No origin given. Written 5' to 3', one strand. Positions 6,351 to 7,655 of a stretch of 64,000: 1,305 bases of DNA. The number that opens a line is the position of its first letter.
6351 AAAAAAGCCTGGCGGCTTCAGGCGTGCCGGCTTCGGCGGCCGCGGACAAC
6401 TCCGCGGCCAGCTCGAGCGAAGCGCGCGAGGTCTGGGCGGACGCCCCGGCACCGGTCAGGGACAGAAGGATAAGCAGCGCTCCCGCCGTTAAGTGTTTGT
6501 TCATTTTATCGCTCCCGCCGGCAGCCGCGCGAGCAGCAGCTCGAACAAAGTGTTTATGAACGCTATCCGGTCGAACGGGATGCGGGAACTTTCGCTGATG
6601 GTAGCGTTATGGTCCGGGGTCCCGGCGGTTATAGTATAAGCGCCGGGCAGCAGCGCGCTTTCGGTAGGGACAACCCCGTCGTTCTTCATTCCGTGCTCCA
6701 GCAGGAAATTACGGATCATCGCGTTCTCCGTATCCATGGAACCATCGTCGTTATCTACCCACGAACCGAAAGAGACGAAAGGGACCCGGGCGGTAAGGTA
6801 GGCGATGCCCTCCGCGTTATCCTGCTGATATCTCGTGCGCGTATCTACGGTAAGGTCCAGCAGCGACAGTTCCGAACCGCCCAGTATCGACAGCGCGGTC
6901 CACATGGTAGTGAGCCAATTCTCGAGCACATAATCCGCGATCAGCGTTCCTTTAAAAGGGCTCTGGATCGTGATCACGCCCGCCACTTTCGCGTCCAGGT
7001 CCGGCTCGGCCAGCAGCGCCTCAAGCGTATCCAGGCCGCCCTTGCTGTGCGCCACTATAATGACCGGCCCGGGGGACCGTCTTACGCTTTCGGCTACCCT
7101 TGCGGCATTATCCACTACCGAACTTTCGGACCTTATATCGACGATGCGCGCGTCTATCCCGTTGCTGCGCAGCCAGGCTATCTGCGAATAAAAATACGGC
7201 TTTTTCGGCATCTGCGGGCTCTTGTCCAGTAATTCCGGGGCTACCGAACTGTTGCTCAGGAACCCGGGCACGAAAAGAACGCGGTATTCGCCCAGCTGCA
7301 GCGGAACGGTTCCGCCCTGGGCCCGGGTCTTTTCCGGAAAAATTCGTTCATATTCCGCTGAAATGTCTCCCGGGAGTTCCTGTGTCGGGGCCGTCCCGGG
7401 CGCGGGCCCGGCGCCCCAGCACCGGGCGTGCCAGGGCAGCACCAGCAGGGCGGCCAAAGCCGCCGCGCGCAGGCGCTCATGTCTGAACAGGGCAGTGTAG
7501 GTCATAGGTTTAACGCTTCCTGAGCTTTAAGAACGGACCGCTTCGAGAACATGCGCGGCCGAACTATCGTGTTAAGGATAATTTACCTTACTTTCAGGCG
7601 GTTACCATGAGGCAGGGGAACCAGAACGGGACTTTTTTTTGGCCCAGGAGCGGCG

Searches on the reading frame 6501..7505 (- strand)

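Call 8: search_protein_families(library=pfam, proteins=[window:6501-7505:-], max_evalue=0.01)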
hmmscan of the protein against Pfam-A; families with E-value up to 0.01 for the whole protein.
window:6501-7505:- (334 aa): 4 families
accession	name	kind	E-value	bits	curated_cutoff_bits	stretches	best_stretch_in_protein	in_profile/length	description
PF06821.19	Ser_hydrolase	-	0.001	19.4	22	1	133-180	42-88/172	Serine hydrolase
PF07819.20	PGAP1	-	0.0041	17.3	24.3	1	139-189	84-134/233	PGAP1-like alpha/beta domain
PF12146.15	Hydrolase_4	-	0.0075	16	27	0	122-229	50-161/239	Serine aminopeptidase, S33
PF12697.13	Abhydrolase_6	-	0.0089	17.2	26.3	0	106-206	17-109/217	Alpha/beta hydrolase family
